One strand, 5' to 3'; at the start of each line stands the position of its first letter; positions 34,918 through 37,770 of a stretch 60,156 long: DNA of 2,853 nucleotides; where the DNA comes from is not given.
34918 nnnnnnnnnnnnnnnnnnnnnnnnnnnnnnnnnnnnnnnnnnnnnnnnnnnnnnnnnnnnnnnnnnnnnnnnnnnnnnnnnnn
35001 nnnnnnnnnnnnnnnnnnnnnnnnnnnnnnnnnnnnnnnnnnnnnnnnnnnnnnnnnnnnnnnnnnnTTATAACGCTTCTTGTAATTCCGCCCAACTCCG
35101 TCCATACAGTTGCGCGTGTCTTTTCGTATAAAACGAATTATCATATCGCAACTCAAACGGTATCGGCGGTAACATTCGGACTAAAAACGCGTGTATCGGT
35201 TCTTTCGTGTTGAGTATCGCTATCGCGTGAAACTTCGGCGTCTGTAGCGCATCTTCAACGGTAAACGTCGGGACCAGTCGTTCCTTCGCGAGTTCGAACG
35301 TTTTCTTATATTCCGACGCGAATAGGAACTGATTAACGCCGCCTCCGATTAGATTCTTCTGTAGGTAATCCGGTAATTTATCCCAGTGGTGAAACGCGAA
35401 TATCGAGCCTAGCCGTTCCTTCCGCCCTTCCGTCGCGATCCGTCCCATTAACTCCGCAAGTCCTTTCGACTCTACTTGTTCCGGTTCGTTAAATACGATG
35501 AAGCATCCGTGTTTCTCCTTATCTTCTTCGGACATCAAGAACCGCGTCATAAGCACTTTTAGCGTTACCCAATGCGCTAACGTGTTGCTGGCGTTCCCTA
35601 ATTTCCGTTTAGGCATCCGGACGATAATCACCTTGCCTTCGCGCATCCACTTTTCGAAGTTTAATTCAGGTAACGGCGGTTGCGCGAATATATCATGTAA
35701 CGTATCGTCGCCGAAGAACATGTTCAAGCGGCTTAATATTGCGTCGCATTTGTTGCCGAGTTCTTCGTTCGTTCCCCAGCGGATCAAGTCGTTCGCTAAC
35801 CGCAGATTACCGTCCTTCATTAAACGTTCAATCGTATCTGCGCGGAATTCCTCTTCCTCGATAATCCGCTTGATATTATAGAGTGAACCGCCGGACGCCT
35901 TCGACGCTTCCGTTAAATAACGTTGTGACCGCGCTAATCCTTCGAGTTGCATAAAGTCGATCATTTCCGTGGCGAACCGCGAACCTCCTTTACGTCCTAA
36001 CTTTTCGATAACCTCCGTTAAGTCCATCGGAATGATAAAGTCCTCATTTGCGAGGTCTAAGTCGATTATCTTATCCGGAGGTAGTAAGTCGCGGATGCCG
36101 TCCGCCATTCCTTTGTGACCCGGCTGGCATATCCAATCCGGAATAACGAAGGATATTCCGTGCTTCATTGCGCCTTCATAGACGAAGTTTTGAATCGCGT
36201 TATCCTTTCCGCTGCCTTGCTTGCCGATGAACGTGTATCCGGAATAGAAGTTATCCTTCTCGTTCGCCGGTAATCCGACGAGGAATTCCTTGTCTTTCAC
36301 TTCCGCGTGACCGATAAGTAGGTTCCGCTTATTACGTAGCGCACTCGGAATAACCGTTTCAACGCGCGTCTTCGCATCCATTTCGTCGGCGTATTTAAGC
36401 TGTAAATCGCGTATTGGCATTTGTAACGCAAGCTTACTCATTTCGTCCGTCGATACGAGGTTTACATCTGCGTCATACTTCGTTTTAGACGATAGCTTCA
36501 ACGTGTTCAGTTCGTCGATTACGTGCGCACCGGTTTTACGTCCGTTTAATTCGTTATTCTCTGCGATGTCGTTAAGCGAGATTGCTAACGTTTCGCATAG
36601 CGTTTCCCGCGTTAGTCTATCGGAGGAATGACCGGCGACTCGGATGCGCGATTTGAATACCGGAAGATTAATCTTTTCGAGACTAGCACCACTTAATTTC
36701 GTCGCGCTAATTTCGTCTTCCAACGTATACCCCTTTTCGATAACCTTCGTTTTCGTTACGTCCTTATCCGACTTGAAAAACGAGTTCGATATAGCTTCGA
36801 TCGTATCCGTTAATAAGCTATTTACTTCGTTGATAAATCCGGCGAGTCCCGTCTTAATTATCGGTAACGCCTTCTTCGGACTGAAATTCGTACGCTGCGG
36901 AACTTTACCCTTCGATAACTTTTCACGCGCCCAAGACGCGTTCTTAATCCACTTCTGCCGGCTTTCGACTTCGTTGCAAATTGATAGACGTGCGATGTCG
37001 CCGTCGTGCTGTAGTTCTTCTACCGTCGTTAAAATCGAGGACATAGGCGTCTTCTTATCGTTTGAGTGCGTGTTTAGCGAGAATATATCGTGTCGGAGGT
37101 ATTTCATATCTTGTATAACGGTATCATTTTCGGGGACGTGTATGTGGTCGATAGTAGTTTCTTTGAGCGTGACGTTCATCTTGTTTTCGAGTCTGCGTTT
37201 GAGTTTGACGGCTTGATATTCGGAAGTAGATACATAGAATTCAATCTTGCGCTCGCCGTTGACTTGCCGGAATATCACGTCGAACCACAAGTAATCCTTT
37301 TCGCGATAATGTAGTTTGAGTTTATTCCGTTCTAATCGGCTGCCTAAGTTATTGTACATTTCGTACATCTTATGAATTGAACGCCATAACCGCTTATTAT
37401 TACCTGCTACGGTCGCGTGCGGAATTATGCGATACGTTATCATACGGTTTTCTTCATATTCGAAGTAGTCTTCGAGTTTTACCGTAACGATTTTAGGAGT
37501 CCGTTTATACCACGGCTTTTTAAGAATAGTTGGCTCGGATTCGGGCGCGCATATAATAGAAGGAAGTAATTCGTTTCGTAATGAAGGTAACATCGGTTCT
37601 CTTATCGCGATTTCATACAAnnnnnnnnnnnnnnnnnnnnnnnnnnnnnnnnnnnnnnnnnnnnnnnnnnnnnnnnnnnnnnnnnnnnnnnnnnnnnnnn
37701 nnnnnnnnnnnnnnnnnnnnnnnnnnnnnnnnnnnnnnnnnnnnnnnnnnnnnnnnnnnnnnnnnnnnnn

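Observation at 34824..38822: Self-contained cassette between lysis genes and attP: RHH protein, two small membrane proteins, 850-aa deviant P-loop protein, second RHH-like protein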

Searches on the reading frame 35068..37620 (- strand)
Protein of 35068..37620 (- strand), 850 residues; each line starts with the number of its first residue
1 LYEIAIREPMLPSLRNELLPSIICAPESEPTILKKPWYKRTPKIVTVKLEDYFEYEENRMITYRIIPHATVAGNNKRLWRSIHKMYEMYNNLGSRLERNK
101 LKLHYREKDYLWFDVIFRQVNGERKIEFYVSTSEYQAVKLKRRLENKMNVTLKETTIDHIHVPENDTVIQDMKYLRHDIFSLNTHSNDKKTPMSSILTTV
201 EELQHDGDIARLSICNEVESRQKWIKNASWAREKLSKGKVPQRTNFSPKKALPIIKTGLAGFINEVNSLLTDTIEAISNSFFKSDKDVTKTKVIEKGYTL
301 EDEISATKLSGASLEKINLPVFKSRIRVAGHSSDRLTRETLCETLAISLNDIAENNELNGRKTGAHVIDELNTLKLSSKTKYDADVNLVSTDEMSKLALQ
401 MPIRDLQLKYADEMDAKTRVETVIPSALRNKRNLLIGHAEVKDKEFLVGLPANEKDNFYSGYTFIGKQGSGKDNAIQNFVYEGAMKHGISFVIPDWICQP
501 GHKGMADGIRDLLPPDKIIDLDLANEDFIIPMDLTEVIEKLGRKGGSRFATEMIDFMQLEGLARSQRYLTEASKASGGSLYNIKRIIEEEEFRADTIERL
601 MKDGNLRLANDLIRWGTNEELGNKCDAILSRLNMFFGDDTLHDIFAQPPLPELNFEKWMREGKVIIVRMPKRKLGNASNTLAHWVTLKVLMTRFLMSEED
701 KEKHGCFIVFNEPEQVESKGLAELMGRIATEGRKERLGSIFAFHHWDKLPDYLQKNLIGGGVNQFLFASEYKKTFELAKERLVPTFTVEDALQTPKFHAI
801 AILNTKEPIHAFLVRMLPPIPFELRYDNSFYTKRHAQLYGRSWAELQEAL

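Call 3: search_protein_families(library=pfam, proteins=[window:35068-37620:-], max_evalue=0.1)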
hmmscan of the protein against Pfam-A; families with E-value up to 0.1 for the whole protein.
window:35068-37620:- (850 aa): 0 families

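Call 4: search_protein_families(library=phrogs, proteins=[window:35068-37620:-], max_evalue=0.1)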
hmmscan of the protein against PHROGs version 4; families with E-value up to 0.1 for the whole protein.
window:35068-37620:- (850 aa): 1 family
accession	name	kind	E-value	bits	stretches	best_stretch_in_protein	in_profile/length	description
phrog_5156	-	unknown function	1.4e-252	841.4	1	44-849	12-803/824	-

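Call 6: search_protein_families(library=ncbifam, proteins=[window:35068-37620:-], max_evalue=0.1)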
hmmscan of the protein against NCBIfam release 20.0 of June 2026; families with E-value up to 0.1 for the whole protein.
window:35068-37620:- (850 aa): 0 families

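Call 7: search_protein_families(library=padloc, proteins=[window:35068-37620:-], max_evalue=0.1)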
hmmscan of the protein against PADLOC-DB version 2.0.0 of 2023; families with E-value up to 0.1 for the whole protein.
window:35068-37620:- (850 aa): 0 families

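Call 8: search_dna_similar(query=window:35068-37620:-, collection=phages, mode=protein, max_rows=40)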
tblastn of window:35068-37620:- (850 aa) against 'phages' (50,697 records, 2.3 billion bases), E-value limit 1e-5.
Records with a match: 96; places in all: 96; records where one place covers at least 80% of the query: 65.
Best place of each record, by identity: 60-80% 7; <60% 89.
By first word of the organism name: Bacillus 83; Geobacillus 5; Lysinibacillus 2; Deep-sea 2; Alicyclobacillus 1; Terrisporobacter 1; Brevibacillus 1; Microcystis 1.
By host as written in the record: Bacillus subtilis 16; Bacillus cereus 12; - 9; Bacillus thuringiensis 4; Bacillus subtilis BEST7003 4; Bacillus cereus BGSC 6E1 4; Bacillus megaterium Km 4; Bacillus megaterium Km Sp- 4; and 23 more.
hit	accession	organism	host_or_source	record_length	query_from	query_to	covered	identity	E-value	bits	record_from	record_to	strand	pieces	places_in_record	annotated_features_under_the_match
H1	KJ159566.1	Geobacillus phage GBK2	Geobacillus kaustophilus ATCC 8005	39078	12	850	99%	60.1%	0e+0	1021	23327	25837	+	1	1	hypothetical protein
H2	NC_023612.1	Geobacillus phage GBK2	Geobacillus kaustophilus ATCC 8005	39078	12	850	99%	60.1%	0e+0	1021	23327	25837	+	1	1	hypothetical protein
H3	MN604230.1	Bacillus phage vB_BcM_Sam112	Bacillus cereus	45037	59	847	93%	61.0%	0e+0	945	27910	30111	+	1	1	hypothetical protein (x2)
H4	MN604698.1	Bacillus phage vB_BcM_Sam46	Bacillus cereus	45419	59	847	93%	61.0%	0e+0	944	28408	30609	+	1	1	Arc/Mnt/CopG DNA-binding domain-containing protein | hypothetical protein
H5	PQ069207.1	Bacillus phage S4-5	Bacillus sp. S4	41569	59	850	93%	60.5%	0e+0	941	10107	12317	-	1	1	record has no annotation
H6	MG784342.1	Bacillus phage Carmen17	Bacillus thuringiensis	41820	60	850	93%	60.3%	0e+0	911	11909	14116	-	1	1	hypothetical protein (x2)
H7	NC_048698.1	Bacillus phage Carmen17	Bacillus thuringiensis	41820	60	850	93%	60.3%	0e+0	911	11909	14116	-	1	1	hypothetical protein (x2)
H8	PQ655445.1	Bacillus phage BCE1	Bacillus sp. (in: firmicutes)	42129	52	850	94%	59.4%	0e+0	910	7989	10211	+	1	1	hypothetical protein (x2)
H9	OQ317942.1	Bacillus phage 0105phi7-2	Bacillus thuringiensis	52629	46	847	94%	59.1%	0e+0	995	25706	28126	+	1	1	DNA helicase or translocase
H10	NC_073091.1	Bacillus phage 0105phi7-2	Bacillus thuringiensis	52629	46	847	94%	59.1%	0e+0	995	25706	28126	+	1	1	DNA helicase or translocase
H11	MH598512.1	Bacillus phage Wes44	soil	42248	52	847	94%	59.5%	0e+0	914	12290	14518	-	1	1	hypothetical protein (x2)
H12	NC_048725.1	Bacillus phage Wes44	soil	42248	52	847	94%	59.5%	0e+0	914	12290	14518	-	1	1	hypothetical protein (x2)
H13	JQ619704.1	Bacillus phage PBC1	Bacillus cereus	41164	60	848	93%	59.8%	0e+0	915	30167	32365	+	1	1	hypothetical protein (x2)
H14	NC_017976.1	Bacillus phage PBC1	Bacillus cereus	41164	60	848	93%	59.8%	0e+0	915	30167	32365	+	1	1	hypothetical protein (x2)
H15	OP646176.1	Bacillus phage vB_BceS_LY5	Bacillus cereus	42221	60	850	93%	59.4%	0e+0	904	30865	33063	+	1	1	Arc/Mnt/CopG DNA-binding domain-containing protein | peptidase family M23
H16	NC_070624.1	Bacillus phage 000TH010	Bacillus subtilis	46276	44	850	95%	57.9%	0e+0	967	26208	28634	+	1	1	47: ATPase domain protein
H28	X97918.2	Bacillus phage SPP1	-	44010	44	850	95%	57.7%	0e+0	948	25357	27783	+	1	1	unnamed protein product; gene 32 | unnamed protein product; gene 32.4 | unnamed protein product; gene 32.1 | unnamed protein product; gene 32.2 | unnamed protein product; gene 32.3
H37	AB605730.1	Bacillus phage SP-10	-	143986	53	850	94%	27.5%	3e-74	271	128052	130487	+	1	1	hypothetical protein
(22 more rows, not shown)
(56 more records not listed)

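Call 9: search_solved_structures(query=window:35068-37620:-, max_evalue=10)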
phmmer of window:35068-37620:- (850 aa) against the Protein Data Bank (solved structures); distinct sequences matched with E-value up to 10: 0.

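Call 11: get_annotated_region(hit=H28, flank=4000)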
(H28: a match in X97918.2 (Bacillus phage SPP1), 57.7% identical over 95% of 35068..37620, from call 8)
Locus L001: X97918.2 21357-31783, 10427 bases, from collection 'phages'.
description: Bacteriophage SPP1 complete nucleotide sequence.
organism: Bacillus phage SPP1 (NCBI taxid 10724)
taxonomy: Viruses; Duplodnaviria; Heunggongvirae; Uroviricota; Caudoviricetes
host: -; source: -; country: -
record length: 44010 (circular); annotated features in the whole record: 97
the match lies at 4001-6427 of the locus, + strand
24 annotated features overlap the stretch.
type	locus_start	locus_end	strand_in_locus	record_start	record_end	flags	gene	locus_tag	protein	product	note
CDS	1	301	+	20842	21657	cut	-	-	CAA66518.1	-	unnamed protein product; gene 25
CDS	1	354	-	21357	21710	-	-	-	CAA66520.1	-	unnamed protein product; gene 25.1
CDS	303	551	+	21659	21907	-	-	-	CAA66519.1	-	unnamed protein product; gene 26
CDS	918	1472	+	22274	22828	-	-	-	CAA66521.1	-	unnamed protein product; gene 27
CDS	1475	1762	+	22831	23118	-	-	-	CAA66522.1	-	unnamed protein product; gene 28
CDS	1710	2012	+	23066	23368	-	-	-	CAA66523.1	-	unnamed protein product; gene 29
CDS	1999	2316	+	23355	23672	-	-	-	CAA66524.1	-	unnamed protein product; gene 29.1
CDS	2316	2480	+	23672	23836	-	-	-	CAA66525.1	-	unnamed protein product; gene 30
CDS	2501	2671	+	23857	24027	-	-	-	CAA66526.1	-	unnamed protein product; gene 30.1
CDS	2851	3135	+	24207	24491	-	-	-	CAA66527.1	-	unnamed protein product; gene 31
CDS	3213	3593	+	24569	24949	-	-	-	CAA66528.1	-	unnamed protein product; gene 31.1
CDS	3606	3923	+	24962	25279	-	-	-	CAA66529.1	-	unnamed protein product; gene 31.2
CDS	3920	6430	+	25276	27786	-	-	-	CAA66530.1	-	unnamed protein product; gene 32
CDS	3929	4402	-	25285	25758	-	-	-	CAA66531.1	-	unnamed protein product; gene 32.1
CDS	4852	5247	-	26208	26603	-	-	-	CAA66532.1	-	unnamed protein product; gene 32.2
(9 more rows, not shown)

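Call 19: find_homologous_proteins(query=window:35068-37620:-, max_evalue=0.00001)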
Query window:35068-37620:- (850 aa): 283 proteins with E <= 0.00001 among 7272 candidates; the best 120 are listed.
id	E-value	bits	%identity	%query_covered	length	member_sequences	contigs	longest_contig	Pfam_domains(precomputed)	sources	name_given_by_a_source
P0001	0.0e+0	1917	100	99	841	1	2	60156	-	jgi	-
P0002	0.0e+0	1848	95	100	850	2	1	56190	-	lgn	-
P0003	0.0e+0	1517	77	100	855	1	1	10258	-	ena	-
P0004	0.0e+0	1486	75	100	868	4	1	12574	-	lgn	-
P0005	0.0e+0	1485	75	100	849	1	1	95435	-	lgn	-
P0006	0.0e+0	1479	74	100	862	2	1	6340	-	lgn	-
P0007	0.0e+0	1474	76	100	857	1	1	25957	-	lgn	-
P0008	0.0e+0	1441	75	100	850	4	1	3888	-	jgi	-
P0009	0.0e+0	1427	73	98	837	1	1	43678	-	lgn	-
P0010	0.0e+0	1426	73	100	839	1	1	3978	-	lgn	-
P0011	0.0e+0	1359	70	99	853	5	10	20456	-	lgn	-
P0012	0.0e+0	1357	68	100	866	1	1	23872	-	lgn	-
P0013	0.0e+0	1346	68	100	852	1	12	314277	-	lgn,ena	-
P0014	0.0e+0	1341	68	99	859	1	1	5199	-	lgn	-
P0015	0.0e+0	1332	68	99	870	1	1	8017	-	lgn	-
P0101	0.0e+0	1109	59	96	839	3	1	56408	-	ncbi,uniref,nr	ncbi:ATP-binding protein [Bacillus pseudomycoides]|uniref:ATP-binding protein n=1 Tax=Bacillus pseud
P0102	0.0e+0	1109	58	99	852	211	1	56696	-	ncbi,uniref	ncbi:ATP-binding protein [Bacillus cereus group sp. Bce021]|uniref:ATP-binding protein n=1 Tax=Bacil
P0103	0.0e+0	1109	58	96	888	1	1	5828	-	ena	-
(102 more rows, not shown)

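Call 23: get_annotated_region(hit=H1, flank=3000)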
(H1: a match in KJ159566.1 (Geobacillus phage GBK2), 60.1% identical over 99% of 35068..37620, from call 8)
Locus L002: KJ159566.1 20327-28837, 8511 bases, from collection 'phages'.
description: Geobacillus phage GBK2, complete genome.
organism: Geobacillus phage GBK2 (NCBI taxid 1458842)
taxonomy: Viruses; Duplodnaviria; Heunggongvirae; Uroviricota; Caudoviricetes
host: Geobacillus kaustophilus ATCC 8005; source: -; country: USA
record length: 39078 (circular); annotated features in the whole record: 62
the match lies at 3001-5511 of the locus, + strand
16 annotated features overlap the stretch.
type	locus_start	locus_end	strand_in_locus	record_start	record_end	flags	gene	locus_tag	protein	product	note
CDS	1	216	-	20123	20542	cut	-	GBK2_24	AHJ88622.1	hypothetical protein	-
CDS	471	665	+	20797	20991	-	-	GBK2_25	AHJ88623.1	hypothetical protein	-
CDS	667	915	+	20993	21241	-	-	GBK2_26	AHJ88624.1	hypothetical protein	-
CDS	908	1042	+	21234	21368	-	-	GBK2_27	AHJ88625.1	hypothetical protein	-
CDS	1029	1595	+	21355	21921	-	-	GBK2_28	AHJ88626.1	hypothetical protein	-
CDS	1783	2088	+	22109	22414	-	-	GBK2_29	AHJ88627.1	hypothetical protein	-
CDS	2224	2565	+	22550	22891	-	-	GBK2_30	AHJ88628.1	hypothetical protein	-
CDS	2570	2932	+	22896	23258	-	-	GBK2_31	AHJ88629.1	hypothetical protein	-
CDS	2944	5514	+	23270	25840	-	-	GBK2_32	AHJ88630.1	hypothetical protein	-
CDS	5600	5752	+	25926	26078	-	-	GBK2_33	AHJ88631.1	hypothetical protein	-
CDS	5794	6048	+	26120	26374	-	-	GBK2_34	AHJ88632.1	hypothetical protein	-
CDS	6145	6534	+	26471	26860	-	-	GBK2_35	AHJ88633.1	hypothetical protein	-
CDS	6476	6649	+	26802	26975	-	-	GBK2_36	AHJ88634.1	hypothetical protein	-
CDS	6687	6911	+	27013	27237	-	-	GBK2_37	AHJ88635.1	hypothetical protein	-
CDS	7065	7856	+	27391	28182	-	-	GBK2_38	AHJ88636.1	recombinase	-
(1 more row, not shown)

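Call 24: get_annotated_region(hit=H13, flank=3000)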
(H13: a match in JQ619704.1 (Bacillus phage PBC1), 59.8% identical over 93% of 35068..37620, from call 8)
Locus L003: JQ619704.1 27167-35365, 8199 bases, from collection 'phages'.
description: Bacillus phage PBC1, complete genome.
organism: Bacillus phage PBC1 (NCBI taxid 1161901)
taxonomy: Viruses; Duplodnaviria; Heunggongvirae; Uroviricota; Caudoviricetes; Gutmannvirinae; Pebcunavirus; Pebcunavirus PBC1
host: Bacillus cereus; source: -; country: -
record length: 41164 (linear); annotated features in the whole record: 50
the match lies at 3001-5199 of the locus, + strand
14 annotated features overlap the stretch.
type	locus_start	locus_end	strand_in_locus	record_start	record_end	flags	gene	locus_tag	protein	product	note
CDS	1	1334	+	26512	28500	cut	-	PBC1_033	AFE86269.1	DNA polymerase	-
CDS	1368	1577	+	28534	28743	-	-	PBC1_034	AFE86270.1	hypothetical protein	-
CDS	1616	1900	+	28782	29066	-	-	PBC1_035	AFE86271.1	hypothetical protein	-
CDS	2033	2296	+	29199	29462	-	-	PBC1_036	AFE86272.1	hypothetical protein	-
CDS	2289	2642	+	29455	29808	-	-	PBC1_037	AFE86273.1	hypothetical protein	-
CDS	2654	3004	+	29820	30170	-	-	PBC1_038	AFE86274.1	hypothetical protein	-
CDS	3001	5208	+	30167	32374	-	-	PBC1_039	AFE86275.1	hypothetical protein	-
CDS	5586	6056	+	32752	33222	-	-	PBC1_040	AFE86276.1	hypothetical protein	-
CDS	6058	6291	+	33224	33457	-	-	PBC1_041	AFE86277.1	hypothetical protein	-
CDS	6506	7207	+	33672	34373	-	-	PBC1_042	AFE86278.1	hypothetical protein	-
CDS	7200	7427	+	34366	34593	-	-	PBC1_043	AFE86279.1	hypothetical protein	-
CDS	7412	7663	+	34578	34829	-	-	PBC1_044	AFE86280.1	glutaredoxin-like protein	-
CDS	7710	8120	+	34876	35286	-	-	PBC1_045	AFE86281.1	hypothetical protein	-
CDS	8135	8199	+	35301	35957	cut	-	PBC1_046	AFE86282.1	hypothetical protein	-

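Call 25: get_annotated_region(hit=H37, flank=3000)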
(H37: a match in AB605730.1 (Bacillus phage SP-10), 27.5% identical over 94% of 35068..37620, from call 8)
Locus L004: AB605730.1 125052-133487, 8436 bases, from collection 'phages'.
description: Bacillus phage SP10 DNA, complete sequence.
organism: Bacillus phage SP-10 (NCBI taxid 941058)
taxonomy: Viruses; Duplodnaviria; Heunggongvirae; Uroviricota; Caudoviricetes; Herelleviridae; Spounavirinae
host: -; source: -; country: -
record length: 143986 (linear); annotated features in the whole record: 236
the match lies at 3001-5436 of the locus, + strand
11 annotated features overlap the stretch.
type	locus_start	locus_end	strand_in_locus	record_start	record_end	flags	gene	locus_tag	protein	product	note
CDS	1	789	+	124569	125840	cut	-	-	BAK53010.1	ATP-dependent DNA ligase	BS_SP10_198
CDS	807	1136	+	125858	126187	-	-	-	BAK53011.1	sigma factor accessory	BS_SP10_199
CDS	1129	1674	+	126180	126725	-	-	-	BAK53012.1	sigma factor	BS_SP10_200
CDS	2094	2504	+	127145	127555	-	-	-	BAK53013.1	hypothetical protein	BS_SP10_201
CDS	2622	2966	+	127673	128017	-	-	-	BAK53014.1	hypothetical protein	BS_SP10_202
CDS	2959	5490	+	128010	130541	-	-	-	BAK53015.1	hypothetical protein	BS_SP10_203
CDS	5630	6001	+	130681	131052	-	-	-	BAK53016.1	hypothetical protein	BS_SP10_204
CDS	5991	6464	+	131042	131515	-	-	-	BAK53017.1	hypothetical protein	BS_SP10_205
CDS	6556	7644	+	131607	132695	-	-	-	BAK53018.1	hypothetical protein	BS_SP10_206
CDS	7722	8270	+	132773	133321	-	-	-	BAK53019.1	hypothetical protein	BS_SP10_207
CDS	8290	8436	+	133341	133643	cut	-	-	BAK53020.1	hypothetical protein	BS_SP10_208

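Call 31: search_solved_structures(query=A1, max_evalue=10, show_alignments=3)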
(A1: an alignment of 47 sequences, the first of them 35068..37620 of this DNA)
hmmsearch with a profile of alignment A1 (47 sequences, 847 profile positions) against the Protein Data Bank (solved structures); distinct sequences matched with E-value up to 10: 0.

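Call 34: predict_structure(alignment_id=A1)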
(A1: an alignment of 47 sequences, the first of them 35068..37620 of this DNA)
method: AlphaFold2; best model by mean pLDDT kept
length: 850 residues; sequences in the alignment: 47
mean_pLDDT: 81.5   pTM: 0.70
mean pLDDT of the five models: 81.5, 80.9, 76.6, 76.3, 74.3
residues with pLDDT >= 90: 351; 70-90: 358; 50-70: 59; < 50: 82
segments of 3 or more residues with pLDDT < 50: 1-35, 40-43, 187-190, 244-262, 283-287, 290-292, 294-305
pLDDT, mean of each block of 10 residues (from residue 1): 29 35 40 48 56 80 89 79 88 75 82 95 93 92 87 92 92 80 58 83 93 92 84 73 45 42 52 54 50 43 52 81 93 94 88 72 86 88 82 87 84 80 85 92 87 90 91 94 95 94 89 95 94 86 80 81 87 89 91 93 90 88 85 86 89 93 96 90 92 87 94 86 87 90 84 82 91 89 88 92 87 93 91 94 84
secondary structure, 60 per line:
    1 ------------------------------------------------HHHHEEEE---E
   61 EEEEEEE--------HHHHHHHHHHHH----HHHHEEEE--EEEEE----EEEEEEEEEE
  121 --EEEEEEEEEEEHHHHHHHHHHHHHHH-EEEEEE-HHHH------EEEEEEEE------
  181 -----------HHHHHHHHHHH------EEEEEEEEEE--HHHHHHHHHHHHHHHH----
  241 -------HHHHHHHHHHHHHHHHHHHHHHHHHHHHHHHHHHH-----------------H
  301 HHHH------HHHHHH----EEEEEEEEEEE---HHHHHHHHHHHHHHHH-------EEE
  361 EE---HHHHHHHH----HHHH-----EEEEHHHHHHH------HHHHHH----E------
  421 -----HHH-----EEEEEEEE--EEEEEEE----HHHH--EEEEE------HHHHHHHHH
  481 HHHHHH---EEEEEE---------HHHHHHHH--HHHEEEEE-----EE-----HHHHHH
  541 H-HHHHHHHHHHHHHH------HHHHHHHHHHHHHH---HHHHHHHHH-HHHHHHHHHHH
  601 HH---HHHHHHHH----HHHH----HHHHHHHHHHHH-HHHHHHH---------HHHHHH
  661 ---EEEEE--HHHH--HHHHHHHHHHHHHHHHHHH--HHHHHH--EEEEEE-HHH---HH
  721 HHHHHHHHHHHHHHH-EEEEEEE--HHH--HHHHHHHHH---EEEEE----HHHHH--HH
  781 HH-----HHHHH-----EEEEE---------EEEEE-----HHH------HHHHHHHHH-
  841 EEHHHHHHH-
elements in order (helices of 4 or more, strands of 3 or more residues): H49-52 E53-56 E60-67 H76-87 H92-95 E96-99 E102-106 E111-120 E123-133 H134-148 E150-155 H157-160 E167-174 H192-202 E209-218 H221-236 H248-282 H300-304 H311-316 E321-331 H335-350 E358-362 H366-373 H378-381 E387-390 H391-397 H404-409 E434-441 E444-450 H455-458 E461-465 H472-486 E490-495 H505-512 E518-522 H535-541 H543-556 H563-576 H580-588 H590-602 H606-613 H618-621 H626-637 H639-645 H655-660 E664-668 H671-674 H677-695 H698-703 E706-711 H719-735 E737-743 H751-759 E763-767 H772-776 H779-782 H788-792 E798-802 E812-816 H831-839 H843-849
